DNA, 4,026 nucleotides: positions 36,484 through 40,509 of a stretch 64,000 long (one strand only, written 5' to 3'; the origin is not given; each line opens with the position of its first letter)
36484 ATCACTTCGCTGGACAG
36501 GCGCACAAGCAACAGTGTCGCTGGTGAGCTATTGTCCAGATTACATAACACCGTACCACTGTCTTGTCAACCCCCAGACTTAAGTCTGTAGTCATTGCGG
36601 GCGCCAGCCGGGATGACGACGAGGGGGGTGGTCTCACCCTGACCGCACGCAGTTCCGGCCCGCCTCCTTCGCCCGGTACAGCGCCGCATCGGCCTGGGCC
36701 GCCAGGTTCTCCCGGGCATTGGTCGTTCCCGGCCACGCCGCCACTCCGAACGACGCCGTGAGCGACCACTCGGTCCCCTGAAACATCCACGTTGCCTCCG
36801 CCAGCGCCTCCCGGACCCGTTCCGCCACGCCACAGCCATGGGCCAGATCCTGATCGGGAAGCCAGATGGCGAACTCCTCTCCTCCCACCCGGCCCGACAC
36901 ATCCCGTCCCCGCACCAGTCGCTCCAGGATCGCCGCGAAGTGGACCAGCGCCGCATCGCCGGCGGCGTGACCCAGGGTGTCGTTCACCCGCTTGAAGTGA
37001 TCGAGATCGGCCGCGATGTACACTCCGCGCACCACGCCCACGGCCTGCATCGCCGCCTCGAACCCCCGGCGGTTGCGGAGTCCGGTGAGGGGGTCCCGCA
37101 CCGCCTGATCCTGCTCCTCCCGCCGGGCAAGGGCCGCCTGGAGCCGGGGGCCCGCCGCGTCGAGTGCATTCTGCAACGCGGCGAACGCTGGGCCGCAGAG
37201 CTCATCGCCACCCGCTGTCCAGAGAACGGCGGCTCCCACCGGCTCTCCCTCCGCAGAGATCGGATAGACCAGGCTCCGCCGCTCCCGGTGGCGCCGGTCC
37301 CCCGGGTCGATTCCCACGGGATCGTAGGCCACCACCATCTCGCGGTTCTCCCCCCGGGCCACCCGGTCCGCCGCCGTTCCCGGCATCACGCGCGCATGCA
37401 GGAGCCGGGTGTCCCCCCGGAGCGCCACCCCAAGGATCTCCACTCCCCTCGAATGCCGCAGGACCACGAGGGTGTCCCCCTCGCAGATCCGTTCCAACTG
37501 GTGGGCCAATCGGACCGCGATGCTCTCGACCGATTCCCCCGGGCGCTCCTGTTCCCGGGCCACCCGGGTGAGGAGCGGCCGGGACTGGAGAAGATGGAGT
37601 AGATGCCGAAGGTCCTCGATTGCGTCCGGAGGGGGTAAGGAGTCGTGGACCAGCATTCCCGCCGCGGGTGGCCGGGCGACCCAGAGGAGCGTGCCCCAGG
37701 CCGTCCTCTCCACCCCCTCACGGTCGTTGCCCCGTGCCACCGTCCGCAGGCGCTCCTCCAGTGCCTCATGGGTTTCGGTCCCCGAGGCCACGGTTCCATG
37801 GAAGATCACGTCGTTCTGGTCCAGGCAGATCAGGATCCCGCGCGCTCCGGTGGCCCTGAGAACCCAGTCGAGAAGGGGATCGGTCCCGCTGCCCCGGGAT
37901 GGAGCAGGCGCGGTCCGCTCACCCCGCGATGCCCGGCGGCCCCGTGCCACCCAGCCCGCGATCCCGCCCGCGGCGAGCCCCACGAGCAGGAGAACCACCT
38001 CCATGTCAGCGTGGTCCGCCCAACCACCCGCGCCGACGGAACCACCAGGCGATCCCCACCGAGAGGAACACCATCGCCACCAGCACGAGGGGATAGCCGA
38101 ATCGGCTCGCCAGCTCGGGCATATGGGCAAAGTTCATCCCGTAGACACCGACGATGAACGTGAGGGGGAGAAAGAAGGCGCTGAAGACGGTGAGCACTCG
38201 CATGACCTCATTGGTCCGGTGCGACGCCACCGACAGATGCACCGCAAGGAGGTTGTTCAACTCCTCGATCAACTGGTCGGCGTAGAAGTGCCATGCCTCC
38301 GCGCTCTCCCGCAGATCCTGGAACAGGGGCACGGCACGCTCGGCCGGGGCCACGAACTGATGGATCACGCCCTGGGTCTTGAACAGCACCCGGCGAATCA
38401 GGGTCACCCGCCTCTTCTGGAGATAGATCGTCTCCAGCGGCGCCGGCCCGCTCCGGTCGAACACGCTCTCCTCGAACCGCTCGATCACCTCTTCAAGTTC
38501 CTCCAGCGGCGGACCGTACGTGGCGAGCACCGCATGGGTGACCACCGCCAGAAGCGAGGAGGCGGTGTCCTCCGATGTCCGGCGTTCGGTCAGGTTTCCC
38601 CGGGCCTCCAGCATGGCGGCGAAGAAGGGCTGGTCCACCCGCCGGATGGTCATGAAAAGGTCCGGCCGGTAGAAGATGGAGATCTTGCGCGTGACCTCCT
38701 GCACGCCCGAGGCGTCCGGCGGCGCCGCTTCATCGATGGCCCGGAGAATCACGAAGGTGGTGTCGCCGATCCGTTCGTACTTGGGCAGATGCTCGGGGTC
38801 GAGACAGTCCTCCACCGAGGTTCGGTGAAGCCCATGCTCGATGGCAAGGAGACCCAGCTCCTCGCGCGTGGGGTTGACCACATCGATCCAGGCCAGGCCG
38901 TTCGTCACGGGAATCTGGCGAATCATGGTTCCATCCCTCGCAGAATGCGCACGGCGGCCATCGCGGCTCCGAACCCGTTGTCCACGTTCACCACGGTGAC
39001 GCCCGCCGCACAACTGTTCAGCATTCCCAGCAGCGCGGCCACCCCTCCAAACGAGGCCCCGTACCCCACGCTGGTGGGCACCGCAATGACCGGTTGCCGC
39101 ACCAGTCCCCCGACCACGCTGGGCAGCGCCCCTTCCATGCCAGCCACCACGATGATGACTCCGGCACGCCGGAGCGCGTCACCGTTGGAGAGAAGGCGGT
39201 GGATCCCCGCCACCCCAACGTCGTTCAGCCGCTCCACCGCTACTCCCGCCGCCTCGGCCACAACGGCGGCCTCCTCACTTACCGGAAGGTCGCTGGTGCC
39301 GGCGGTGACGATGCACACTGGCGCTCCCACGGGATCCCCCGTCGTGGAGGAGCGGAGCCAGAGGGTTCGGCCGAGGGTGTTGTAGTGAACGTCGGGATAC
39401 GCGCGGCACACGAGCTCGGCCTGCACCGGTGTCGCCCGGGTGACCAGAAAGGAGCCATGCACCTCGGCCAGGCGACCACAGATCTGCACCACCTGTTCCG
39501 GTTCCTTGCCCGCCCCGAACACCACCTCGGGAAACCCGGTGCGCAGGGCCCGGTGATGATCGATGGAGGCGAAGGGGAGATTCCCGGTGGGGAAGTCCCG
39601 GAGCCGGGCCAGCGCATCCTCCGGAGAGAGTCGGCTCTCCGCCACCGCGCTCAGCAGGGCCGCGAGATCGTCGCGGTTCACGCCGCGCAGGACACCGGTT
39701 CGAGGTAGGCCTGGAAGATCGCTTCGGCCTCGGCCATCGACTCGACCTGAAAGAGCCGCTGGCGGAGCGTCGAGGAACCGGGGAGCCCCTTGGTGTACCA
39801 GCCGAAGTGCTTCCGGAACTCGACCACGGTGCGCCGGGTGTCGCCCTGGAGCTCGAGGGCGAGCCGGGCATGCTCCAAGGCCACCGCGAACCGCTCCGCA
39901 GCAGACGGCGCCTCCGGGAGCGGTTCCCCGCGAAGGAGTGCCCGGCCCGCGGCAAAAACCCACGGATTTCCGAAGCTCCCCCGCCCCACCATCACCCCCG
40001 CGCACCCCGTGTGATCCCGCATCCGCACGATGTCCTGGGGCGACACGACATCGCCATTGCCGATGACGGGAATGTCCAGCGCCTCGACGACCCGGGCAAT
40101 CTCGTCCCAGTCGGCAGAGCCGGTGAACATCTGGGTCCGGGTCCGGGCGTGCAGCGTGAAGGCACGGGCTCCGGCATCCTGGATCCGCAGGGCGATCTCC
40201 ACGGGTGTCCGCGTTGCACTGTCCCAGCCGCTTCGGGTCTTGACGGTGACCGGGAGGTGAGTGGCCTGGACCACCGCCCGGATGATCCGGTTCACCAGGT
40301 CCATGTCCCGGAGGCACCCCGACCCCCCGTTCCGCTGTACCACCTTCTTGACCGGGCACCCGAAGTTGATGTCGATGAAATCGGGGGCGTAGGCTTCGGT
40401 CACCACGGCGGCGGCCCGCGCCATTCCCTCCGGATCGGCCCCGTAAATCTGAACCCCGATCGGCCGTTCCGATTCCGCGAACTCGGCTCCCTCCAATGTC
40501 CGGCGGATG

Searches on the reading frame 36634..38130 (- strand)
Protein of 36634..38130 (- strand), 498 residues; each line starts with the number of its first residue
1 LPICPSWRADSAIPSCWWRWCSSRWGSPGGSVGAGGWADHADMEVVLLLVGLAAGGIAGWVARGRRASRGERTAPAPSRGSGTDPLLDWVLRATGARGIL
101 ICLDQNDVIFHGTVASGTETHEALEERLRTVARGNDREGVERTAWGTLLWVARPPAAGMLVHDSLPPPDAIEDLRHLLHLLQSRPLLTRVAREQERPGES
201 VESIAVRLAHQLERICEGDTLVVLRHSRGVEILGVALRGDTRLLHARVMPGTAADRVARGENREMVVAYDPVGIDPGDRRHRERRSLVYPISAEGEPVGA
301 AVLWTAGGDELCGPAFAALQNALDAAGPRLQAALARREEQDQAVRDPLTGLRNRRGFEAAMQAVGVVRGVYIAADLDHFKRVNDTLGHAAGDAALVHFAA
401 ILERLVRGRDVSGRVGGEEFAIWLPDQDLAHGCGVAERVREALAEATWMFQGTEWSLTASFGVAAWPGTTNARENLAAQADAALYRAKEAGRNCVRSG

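Call 9: search_protein_families(library=pfam, max_evalue=0.1, proteins=[window:36634-38130:-])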
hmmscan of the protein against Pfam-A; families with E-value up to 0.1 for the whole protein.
window:36634-38130:- (498 aa): 1 family
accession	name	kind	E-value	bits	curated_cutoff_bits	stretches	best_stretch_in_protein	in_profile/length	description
PF00990.26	GGDEF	-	1.3e-35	123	23.8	1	343-493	1-160/161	Diguanylate cyclase, GGDEF domain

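Call 81: search_protein_families(library=pfam, max_evalue=10, proteins=[P0006, L008:2647-3231:+])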
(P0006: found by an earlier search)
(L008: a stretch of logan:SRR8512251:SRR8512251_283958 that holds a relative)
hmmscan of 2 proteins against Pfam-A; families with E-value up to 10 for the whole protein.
P0006 (194 aa): 2 families
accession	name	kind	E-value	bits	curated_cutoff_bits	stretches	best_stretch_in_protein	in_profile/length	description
PF14352.11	DUF4402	-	0.18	12.9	25.2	1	83-157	17-94/129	Domain of unknown function (DUF4402)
PF17461.7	DUF5423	-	0.24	10.7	25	1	89-146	76-134/348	Family of unknown function (DUF5423)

L008:2647-3231:+ (194 aa): 0 families

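Call 93: find_encoding_contigs(protein=window:36634-38004:-, flank=3000, max_places=8)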
Protein window:36634-38004:- (456 aa): 1 contig read that carries it; 1 place shown.
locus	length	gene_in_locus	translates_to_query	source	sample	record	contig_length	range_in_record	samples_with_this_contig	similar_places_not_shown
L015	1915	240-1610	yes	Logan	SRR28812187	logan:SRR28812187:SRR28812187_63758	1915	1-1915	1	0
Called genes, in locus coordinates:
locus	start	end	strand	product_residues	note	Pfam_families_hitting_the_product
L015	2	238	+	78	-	?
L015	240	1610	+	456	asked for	PF00990:GGDEF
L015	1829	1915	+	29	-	?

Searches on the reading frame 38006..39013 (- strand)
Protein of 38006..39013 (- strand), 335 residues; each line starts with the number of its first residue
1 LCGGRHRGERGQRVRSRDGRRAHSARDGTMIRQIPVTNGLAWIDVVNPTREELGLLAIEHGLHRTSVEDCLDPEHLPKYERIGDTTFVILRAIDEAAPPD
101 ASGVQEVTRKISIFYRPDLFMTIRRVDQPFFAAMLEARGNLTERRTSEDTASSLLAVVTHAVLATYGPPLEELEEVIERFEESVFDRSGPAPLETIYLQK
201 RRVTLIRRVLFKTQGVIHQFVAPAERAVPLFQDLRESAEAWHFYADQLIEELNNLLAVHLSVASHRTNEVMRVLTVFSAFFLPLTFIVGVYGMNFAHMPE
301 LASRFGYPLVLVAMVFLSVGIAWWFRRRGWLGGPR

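Call 9: search_protein_families(library=pfam, max_evalue=0.1, proteins=[window:38006-39013:-])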
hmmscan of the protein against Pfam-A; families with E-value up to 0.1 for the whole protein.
window:38006-39013:- (335 aa): 2 families
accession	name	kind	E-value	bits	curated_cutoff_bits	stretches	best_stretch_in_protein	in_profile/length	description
PF01544.23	CorA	-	2.7e-61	207.9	27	1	39-327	3-292/292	CorA-like Mg2+ transporter protein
PF12794.12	MscS_TM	-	0.004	16.5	28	1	253-328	105-178/339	Mechanosensitive ion channel inner membrane domain 1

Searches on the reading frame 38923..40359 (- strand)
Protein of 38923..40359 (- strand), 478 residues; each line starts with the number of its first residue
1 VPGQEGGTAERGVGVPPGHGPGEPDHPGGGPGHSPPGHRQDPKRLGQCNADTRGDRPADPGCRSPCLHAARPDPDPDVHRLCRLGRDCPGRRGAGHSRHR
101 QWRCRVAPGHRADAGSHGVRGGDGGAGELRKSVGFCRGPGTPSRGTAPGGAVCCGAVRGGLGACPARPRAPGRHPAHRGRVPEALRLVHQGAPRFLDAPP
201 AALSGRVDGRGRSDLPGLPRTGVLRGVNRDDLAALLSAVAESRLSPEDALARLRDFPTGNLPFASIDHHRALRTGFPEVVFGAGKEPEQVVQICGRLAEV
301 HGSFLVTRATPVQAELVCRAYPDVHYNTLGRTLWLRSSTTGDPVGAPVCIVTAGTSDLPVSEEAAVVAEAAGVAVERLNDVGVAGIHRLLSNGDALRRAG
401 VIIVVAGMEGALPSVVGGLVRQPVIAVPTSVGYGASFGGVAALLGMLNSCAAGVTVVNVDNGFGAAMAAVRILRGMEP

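Call 9: search_protein_families(library=pfam, max_evalue=0.1, proteins=[window:38923-40359:-])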
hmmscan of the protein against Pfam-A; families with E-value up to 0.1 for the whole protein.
window:38923-40359:- (478 aa): 1 family
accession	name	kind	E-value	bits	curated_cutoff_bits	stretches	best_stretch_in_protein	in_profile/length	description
PF00731.26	AIRC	-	1.8e-14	53.9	30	1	348-474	2-128/148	AIR carboxylase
